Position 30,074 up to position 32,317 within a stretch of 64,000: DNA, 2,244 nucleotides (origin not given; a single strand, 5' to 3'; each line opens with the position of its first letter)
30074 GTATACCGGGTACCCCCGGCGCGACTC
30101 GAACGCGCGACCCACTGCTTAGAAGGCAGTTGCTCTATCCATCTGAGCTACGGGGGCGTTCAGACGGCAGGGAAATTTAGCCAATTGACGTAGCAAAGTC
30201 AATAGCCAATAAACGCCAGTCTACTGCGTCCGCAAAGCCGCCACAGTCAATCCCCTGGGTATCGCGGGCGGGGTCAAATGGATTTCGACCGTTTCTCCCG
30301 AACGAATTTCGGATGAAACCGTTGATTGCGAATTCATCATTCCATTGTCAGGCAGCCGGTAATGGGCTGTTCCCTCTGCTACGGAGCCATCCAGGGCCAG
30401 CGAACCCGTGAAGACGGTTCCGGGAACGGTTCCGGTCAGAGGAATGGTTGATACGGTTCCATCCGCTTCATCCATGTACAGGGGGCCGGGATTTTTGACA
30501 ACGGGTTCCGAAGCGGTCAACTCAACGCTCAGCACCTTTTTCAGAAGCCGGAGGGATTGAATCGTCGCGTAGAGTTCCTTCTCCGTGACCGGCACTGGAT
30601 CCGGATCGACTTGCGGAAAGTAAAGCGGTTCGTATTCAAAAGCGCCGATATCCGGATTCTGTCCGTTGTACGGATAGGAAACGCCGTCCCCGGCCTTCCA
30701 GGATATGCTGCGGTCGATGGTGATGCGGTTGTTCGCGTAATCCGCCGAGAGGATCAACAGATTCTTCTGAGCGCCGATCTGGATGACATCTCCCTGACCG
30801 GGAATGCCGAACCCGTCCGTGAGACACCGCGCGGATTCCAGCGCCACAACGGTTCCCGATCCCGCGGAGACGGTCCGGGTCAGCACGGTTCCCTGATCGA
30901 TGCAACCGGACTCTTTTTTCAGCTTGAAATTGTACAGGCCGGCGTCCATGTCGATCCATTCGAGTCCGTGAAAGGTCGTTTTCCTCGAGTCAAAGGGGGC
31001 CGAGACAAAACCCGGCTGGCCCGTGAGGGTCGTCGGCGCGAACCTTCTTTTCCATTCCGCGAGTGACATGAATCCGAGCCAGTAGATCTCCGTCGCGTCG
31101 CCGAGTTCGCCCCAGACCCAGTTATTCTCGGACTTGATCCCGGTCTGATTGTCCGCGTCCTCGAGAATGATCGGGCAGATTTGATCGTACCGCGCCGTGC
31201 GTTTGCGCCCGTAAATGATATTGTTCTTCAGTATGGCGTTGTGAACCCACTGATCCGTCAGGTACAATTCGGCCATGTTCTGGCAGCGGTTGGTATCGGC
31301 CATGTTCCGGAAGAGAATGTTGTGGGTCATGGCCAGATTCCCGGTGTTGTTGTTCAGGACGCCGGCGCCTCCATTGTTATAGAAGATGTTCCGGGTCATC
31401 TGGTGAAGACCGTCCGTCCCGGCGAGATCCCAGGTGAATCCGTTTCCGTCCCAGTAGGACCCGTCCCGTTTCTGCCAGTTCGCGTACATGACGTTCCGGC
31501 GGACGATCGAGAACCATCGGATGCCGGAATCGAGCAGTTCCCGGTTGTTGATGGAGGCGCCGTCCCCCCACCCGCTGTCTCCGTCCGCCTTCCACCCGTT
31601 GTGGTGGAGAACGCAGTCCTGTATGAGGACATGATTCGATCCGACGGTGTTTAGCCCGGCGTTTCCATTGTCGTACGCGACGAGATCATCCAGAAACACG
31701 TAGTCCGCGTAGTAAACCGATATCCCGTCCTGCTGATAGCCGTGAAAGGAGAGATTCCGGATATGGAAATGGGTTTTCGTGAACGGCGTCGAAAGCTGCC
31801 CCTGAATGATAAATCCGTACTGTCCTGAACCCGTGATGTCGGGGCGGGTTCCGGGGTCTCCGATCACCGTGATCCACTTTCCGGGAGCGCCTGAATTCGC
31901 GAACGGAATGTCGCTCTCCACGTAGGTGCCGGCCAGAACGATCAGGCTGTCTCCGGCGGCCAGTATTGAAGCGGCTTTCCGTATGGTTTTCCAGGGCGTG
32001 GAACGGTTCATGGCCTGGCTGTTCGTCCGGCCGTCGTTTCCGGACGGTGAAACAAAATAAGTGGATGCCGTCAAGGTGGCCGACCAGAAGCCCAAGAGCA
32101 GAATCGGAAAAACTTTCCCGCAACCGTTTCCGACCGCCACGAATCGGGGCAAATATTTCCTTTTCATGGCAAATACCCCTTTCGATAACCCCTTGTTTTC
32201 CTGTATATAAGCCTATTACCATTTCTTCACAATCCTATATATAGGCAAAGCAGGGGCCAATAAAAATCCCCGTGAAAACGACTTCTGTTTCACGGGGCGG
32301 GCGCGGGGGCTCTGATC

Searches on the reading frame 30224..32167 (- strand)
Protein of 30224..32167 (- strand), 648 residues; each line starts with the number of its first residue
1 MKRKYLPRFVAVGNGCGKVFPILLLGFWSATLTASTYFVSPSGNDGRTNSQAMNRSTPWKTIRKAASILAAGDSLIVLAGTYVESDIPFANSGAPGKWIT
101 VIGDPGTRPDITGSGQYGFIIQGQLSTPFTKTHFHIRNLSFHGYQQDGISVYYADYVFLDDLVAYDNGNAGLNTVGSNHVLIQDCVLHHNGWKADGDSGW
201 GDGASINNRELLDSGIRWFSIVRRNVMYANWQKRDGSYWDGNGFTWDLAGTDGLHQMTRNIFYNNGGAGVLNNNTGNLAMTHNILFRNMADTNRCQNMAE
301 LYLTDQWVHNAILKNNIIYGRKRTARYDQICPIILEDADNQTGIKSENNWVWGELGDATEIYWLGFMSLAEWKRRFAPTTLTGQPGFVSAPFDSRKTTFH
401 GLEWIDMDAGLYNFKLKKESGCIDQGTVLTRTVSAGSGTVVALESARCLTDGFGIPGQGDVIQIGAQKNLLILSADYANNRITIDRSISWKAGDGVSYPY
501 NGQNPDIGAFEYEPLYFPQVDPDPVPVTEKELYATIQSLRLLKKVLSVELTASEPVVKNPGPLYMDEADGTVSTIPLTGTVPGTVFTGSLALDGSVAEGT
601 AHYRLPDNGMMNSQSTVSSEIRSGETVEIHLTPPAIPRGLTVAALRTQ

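Call 52: search_protein_families(library=pfam, proteins=[window:30224-32167:-], max_evalue=0.00001)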
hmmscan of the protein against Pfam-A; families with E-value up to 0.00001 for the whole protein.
window:30224-32167:- (648 aa): 1 family
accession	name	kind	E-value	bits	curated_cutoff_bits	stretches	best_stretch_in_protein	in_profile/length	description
PF13229.12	Beta_helix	-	3.5e-09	36.9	25.9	1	111-208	41-122/158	Right handed beta helix region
